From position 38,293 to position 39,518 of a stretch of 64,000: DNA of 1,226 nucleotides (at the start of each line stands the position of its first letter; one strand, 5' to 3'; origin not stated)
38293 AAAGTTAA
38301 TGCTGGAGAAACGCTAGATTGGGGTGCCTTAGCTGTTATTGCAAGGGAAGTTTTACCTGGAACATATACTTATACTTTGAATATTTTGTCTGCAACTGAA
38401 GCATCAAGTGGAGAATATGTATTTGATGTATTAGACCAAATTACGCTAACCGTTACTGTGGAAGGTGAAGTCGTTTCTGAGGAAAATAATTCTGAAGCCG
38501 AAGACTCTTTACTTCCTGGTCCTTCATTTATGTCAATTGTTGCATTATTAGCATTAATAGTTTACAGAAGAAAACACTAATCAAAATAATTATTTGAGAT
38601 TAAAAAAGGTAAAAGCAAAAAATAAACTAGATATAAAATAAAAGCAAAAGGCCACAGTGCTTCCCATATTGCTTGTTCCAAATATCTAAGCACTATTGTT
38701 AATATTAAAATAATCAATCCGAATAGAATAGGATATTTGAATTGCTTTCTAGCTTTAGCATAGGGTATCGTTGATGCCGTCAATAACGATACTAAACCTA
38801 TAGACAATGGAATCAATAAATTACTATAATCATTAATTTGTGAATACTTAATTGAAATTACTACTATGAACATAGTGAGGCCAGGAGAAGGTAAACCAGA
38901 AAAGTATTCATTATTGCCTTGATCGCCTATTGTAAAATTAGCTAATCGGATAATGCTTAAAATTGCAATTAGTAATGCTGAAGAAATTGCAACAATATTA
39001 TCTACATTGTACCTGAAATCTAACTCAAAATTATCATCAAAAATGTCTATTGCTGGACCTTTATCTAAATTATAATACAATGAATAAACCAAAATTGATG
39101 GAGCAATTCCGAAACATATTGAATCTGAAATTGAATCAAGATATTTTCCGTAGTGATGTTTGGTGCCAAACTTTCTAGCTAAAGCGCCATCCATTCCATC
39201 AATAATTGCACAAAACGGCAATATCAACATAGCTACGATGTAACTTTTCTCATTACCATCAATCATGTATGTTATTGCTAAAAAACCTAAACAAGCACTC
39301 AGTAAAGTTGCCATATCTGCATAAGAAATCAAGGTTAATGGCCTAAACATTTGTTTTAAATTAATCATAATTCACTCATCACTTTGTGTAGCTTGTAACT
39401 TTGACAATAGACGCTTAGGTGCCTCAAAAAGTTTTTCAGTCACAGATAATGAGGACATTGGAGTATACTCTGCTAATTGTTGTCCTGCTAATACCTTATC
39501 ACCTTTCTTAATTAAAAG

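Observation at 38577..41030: Archaeosortase-like domain fused in one ORF to a phosphatidylserine decarboxylase and coupled to a PssA-type synthase: a hard-wired protein-lipid anchoring cassette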

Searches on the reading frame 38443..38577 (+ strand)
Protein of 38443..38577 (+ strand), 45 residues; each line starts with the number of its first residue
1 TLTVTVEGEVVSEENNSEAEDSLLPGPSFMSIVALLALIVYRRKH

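Call 13: search_protein_families(library=ncbifam, proteins=[window:38443-38577:+], max_evalue=10)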
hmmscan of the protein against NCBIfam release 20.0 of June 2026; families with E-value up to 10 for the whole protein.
seq(45 aa): 1 family
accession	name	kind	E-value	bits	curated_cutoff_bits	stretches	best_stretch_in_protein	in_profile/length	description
NF045529.2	Heimdall-CTERM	domain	0.31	11.5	24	1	28-44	4-24/26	Heimdall-CTERM domain-containing surface protein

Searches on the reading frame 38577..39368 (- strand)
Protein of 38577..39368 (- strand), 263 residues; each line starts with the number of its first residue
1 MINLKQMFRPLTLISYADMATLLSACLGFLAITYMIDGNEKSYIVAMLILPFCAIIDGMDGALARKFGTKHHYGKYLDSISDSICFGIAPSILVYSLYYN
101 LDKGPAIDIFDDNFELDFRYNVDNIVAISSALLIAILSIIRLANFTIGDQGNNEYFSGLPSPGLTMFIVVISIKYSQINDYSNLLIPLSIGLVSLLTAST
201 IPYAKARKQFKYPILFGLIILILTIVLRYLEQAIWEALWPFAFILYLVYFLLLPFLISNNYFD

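Call 3: search_protein_families(library=pfam, proteins=[window:38577-39368:-], max_evalue=0.1)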
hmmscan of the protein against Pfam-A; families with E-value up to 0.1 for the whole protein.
window:38577-39368:- (263 aa): 1 family
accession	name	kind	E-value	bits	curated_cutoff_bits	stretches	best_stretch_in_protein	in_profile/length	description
PF01066.26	CDP-OH_P_transf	-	2.2e-13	51.3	22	1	17-142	4-107/152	CDP-alcohol phosphatidyltransferase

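Call 4: search_protein_families(library=ncbifam, proteins=[window:38577-39368:-], max_evalue=0.1)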
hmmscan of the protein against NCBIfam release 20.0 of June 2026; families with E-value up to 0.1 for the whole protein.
window:38577-39368:- (263 aa): 15 families
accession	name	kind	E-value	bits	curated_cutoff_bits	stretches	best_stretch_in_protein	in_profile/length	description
NF038087.1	arch_ser_synth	exception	6.9e-27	94.5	240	1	13-251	3-215/216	archaetidylserine synthase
TIGR00473.1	pssA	equivalog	7.7e-25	87.8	107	2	21-102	1-79/153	CDP-diacylglycerol--serine O-phosphatidyltransferase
NF038086.1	anchor_synt_A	exception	6.9e-21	75.1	200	1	14-252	7-216/222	protein sorting system archaetidylserine synthase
TIGR04217.1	archae_ser_T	exception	3.3e-19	69.5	200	1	15-254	8-216/221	archaetidylserine synthase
NF040950.1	archin_ph_syn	equivalog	4e-10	39.9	180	1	16-84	25-91/191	archaetidylinositol phosphate synthase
NF045883.1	PIPSynth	equivalog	1.9e-06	27.7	170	1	18-87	26-93/197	phosphatidylinositol phosphate synthase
NF045887.1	PhCholSynPs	equivalog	1.4e-05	24.8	300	1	24-96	22-95/235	phosphatidylcholine synthase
NF045884.1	PhCholSynAgro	equivalog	1.7e-05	24.9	350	1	21-95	14-92/235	phosphatidylcholine synthase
NF045886.1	PhCholSynLeg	equivalog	2e-05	24.3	440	1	18-95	20-98/250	phosphatidylcholine synthase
NF041135.1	IPPtranDIPPsyn_Thcocales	equivalog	2.4e-05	23.5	580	1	19-96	254-327/419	bifunctional L-myo-inositol-1-phosphate cytidylyltransferase/CDP-L-myo-inositol myo-inositolphosphotransferase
NF008090.0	PRK10832.1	equivalog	2.6e-05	24.4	304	1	29-96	19-84/182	CDP-diacylglycerol--glycerol-3-phosphate 3-phosphatidyltransferase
TIGR00560.1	pgsA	equivalog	6.9e-05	23.4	109.1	1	40-95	30-82/183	CDP-diacylglycerol--glycerol-3-phosphate 3-phosphatidyltransferase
NF053678.1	ClpnSynClsA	equivalog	0.0011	19.2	240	1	41-84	28-71/180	cardiolipin synthase ClsA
NF045888.1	PhCholSynBrdy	equivalog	0.0092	15.4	400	1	22-86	25-93/243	phosphatidylcholine synthase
NF053759.1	ChrTpChrBBac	equivalog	0.095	12.4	250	1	19-74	79-134/180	chromate efflux transporter ChrB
